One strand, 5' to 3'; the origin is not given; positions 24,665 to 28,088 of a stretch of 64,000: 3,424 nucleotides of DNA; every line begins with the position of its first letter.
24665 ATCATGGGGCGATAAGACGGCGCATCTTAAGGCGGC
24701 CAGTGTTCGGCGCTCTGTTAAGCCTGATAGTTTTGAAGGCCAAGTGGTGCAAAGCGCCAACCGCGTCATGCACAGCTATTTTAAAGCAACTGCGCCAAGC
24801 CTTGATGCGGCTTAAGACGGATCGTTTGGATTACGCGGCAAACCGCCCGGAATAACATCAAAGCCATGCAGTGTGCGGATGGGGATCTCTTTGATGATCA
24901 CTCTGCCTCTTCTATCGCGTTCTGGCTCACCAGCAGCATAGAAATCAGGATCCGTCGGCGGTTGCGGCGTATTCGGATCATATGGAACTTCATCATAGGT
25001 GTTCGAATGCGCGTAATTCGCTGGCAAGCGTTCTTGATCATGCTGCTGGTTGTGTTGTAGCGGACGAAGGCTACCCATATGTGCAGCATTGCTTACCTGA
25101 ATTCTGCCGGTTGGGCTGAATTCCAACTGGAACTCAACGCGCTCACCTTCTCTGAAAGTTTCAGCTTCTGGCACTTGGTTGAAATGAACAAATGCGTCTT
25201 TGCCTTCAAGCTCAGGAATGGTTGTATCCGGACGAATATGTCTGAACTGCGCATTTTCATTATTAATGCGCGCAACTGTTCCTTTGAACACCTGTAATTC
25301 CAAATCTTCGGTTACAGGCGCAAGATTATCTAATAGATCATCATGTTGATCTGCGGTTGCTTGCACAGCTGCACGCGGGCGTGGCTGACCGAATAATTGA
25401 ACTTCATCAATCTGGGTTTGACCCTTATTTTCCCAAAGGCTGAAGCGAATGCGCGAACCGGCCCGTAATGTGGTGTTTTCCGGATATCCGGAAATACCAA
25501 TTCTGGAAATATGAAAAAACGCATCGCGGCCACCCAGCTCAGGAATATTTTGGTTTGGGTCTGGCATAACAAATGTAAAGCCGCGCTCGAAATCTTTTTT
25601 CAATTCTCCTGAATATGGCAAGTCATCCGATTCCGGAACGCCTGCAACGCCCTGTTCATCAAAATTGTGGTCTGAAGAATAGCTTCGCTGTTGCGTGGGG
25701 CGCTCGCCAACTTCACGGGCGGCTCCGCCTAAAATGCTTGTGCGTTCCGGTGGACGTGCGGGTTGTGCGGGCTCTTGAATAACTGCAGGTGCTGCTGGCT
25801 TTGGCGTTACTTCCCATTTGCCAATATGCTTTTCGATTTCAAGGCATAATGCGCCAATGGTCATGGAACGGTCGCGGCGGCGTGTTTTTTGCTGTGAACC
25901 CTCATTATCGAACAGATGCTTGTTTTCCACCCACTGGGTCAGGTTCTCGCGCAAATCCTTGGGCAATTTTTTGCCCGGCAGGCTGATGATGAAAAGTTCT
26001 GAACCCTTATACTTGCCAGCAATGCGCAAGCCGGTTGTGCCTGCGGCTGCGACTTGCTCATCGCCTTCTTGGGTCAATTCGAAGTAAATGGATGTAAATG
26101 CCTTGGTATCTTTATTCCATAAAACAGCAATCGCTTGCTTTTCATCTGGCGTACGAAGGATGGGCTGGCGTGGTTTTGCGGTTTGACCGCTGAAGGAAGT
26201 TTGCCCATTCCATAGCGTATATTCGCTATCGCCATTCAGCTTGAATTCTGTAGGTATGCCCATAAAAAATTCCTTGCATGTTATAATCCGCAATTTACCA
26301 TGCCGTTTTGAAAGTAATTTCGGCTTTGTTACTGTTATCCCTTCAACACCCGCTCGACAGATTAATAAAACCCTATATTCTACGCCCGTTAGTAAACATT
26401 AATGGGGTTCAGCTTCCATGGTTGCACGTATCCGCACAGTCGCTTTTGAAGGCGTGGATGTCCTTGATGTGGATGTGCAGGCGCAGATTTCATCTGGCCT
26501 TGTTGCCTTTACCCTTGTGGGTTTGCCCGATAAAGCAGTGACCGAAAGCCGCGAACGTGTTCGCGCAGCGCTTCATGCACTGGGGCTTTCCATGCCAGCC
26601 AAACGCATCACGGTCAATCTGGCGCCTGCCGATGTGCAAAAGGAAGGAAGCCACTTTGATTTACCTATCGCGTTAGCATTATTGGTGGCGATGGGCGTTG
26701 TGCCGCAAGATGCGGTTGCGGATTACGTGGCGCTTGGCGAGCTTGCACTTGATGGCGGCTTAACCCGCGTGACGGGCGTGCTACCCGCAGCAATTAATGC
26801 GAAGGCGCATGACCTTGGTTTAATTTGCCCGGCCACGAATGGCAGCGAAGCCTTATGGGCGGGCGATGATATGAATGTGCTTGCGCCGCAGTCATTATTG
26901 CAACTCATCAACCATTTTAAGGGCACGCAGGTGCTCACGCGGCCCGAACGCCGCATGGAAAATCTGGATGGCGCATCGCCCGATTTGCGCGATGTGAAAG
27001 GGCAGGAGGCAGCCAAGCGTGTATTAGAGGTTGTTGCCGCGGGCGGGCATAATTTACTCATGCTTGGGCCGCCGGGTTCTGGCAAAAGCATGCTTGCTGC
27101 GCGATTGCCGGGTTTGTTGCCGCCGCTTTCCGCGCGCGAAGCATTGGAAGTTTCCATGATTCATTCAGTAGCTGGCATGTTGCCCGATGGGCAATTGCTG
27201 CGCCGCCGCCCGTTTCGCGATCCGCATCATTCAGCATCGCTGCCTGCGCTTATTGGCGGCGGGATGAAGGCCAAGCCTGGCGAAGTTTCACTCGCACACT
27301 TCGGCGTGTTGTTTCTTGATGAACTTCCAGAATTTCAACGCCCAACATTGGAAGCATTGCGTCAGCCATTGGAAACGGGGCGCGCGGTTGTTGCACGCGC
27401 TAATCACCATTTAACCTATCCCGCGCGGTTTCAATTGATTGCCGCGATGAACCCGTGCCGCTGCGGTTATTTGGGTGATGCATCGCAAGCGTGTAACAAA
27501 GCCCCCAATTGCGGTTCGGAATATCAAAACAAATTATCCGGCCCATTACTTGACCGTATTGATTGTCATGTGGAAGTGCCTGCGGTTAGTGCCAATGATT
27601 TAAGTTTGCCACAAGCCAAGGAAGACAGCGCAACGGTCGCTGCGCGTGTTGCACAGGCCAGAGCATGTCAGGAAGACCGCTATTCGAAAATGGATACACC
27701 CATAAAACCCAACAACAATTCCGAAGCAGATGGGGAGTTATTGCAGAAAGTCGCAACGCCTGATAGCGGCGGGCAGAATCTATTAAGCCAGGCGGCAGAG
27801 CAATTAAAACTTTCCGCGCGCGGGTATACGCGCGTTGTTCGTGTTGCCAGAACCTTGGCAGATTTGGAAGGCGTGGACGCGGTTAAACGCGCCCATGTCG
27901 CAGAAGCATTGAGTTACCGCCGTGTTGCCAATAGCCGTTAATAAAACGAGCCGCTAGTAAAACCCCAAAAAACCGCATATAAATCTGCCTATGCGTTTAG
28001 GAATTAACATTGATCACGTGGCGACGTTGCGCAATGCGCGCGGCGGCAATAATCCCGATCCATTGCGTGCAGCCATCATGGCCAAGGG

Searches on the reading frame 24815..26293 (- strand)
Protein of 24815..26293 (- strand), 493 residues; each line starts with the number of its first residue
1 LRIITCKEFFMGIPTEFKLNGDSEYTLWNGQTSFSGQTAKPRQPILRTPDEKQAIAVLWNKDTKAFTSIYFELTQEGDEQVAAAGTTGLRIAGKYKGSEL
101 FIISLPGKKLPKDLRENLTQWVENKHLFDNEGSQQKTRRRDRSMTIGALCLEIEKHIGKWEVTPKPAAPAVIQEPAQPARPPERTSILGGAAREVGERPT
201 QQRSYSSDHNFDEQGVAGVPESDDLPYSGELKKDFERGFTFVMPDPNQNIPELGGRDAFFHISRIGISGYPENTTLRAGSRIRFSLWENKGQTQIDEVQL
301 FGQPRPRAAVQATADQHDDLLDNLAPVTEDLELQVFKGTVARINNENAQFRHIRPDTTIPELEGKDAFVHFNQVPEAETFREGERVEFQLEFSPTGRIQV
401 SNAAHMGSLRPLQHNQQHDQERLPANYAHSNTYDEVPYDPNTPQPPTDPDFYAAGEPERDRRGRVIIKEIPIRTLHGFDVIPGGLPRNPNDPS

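Call 67: search_protein_families(library=pfam, proteins=[window:24815-26293:-], max_evalue=0.00001)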
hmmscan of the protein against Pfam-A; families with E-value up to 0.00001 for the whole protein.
window:24815-26293:- (493 aa): 1 family
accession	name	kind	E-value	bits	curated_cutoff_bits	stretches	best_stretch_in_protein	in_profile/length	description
PF00313.28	CSD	-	3.3e-07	30.5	27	0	361-392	20-53/66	'Cold-shock' DNA-binding domain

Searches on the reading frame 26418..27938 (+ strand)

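Call 67: search_protein_families(library=pfam, proteins=[window:26418-27938:+], max_evalue=0.00001)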
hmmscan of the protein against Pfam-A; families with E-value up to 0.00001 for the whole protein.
window:26418-27938:+ (507 aa): 5 families
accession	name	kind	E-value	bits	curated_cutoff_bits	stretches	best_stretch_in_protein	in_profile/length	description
PF01078.27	Mg_chelatase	-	2.3e-93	311.7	20.3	1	189-394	1-206/207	Magnesium chelatase, subunit ChlI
PF13541.12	ChlI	-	3.8e-40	137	27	1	20-141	1-121/121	Subunit ChlI of Mg-chelatase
PF13335.12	Mg_chelatase_C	-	4.3e-29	101.4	26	1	402-501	2-94/94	Magnesium chelatase, subunit ChlI C-terminal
PF07728.20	AAA_5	-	3.9e-08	33.9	22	1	212-348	1-125/139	AAA domain (dynein-related subfamily)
PF00493.29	MCM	-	5.7e-06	26.1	23.3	0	283-355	110-182/224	MCM P-loop domain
